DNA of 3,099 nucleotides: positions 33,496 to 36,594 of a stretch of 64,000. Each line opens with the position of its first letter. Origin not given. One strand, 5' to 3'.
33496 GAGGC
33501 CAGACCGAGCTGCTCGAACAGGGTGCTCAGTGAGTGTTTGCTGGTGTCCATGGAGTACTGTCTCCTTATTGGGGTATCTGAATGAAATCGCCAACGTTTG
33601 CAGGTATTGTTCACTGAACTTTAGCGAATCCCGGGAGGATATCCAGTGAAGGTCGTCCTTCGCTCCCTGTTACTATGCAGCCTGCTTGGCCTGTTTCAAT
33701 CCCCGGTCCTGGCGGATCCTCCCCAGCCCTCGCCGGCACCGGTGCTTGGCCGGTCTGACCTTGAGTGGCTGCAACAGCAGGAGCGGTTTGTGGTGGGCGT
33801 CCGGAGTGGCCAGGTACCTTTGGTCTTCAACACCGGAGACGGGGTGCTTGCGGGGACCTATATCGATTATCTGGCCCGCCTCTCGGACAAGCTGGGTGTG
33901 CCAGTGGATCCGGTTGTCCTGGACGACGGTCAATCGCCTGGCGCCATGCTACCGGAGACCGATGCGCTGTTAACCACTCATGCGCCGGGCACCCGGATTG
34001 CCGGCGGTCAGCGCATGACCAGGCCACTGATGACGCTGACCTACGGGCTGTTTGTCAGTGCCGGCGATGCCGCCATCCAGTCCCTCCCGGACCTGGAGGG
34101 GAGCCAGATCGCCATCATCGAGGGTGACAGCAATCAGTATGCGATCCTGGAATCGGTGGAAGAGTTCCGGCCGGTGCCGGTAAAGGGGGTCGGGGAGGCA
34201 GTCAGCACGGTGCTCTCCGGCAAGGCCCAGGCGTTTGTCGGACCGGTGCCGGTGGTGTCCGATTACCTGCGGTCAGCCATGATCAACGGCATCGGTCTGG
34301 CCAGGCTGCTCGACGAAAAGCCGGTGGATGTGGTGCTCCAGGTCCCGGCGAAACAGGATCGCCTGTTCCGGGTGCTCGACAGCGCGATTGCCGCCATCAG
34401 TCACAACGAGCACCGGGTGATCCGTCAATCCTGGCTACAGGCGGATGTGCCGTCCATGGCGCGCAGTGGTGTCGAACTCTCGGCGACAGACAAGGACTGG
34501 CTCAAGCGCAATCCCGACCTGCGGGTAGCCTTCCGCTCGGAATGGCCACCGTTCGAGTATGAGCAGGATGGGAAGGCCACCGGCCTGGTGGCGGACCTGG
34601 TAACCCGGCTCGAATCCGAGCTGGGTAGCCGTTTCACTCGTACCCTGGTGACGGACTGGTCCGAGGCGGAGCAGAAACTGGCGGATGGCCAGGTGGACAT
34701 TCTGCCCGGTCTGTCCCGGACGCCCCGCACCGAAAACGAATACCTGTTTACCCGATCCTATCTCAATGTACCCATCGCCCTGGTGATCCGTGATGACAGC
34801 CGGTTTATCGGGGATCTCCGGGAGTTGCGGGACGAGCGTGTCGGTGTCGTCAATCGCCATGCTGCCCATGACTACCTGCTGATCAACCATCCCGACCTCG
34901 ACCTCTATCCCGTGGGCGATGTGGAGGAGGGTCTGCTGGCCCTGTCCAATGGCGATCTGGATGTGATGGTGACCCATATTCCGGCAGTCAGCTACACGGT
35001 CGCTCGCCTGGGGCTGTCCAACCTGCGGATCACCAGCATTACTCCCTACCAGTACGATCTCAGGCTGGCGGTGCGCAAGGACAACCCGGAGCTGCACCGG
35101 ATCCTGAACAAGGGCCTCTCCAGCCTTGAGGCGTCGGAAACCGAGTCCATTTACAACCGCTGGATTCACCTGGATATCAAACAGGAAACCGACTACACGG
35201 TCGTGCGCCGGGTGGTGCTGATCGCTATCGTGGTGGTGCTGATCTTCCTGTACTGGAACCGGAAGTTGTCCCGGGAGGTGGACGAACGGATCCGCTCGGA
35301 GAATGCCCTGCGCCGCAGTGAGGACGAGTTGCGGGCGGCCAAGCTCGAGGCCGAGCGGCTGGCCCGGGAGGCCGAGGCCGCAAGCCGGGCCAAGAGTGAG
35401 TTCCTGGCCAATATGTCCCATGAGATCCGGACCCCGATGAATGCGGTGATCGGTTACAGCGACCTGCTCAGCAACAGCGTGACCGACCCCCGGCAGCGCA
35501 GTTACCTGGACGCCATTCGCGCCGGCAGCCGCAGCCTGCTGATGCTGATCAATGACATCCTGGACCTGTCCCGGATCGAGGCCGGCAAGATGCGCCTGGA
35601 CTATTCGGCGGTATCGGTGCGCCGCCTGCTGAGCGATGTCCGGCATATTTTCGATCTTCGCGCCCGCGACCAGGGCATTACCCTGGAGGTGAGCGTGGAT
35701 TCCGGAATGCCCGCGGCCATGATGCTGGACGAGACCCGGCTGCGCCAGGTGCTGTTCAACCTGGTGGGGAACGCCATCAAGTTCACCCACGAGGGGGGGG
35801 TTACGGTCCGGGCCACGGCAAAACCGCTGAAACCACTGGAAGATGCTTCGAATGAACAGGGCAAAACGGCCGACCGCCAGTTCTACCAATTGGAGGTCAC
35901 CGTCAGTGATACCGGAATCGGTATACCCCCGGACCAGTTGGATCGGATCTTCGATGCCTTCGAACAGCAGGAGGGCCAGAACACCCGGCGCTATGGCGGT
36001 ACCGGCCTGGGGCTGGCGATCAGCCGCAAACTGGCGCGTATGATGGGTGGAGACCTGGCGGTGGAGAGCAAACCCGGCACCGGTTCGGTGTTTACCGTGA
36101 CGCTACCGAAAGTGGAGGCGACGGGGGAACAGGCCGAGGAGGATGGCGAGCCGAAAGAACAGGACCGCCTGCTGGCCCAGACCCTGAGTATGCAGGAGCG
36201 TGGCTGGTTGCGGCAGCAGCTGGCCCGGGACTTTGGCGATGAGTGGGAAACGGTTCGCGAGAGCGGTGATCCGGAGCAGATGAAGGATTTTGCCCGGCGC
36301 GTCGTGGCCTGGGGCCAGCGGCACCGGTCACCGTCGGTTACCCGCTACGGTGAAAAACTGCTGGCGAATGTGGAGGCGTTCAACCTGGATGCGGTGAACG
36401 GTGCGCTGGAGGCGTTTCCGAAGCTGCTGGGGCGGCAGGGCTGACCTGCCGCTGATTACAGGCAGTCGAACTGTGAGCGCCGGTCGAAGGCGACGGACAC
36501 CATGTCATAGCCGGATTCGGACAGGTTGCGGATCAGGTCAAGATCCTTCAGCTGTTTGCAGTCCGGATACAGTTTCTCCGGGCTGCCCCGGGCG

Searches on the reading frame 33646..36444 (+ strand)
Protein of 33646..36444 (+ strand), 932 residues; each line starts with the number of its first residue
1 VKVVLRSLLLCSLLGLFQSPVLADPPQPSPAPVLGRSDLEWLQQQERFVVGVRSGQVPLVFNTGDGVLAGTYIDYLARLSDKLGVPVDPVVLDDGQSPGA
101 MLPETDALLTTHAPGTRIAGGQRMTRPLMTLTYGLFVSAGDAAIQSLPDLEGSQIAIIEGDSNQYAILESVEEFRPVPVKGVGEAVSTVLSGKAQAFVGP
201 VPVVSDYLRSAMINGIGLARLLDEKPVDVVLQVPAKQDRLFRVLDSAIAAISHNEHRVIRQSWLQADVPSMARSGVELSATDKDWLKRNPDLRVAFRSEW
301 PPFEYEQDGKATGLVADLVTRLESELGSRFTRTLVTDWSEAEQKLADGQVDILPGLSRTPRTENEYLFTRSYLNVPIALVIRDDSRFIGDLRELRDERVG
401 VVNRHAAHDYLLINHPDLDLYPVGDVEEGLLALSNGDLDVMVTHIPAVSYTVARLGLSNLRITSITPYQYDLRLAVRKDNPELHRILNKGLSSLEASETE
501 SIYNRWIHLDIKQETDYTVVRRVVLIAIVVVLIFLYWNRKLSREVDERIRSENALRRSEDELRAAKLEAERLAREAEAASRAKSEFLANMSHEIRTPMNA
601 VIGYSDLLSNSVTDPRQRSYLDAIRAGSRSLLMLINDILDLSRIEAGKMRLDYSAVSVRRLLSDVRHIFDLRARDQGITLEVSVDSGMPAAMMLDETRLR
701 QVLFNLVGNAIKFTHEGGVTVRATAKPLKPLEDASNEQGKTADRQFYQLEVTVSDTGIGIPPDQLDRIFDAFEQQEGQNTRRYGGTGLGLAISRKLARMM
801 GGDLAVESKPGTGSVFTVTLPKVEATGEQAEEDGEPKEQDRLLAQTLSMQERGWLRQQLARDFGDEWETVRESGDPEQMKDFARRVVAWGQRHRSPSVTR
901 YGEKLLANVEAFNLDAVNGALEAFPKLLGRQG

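Call 86: search_protein_families(library=pfam, max_evalue=0.00001, proteins=[window:33646-36444:+])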
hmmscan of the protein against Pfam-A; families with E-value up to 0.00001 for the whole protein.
window:33646-36444:+ (932 aa): 4 families
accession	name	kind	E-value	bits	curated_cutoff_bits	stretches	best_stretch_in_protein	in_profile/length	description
PF02518.31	HATPase_c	-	5e-31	107.9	26.4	1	695-822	2-109/111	Histidine kinase-, DNA gyrase B-, and HSP90-like ATPase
PF00497.25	SBP_bac_3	-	2.5e-29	102.1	26.4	1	292-507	1-130/132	Bacterial extracellular solute-binding proteins, family 3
PF00512.31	HisKA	-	2.4e-22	79.2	26.9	1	582-647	1-66/66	His Kinase A (phospho-acceptor) domain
PF12974.12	Phosphonate-bd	-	1.2e-06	28.5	27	0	314-353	15-54/242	ABC transporter, phosphonate, periplasmic substrate-binding protein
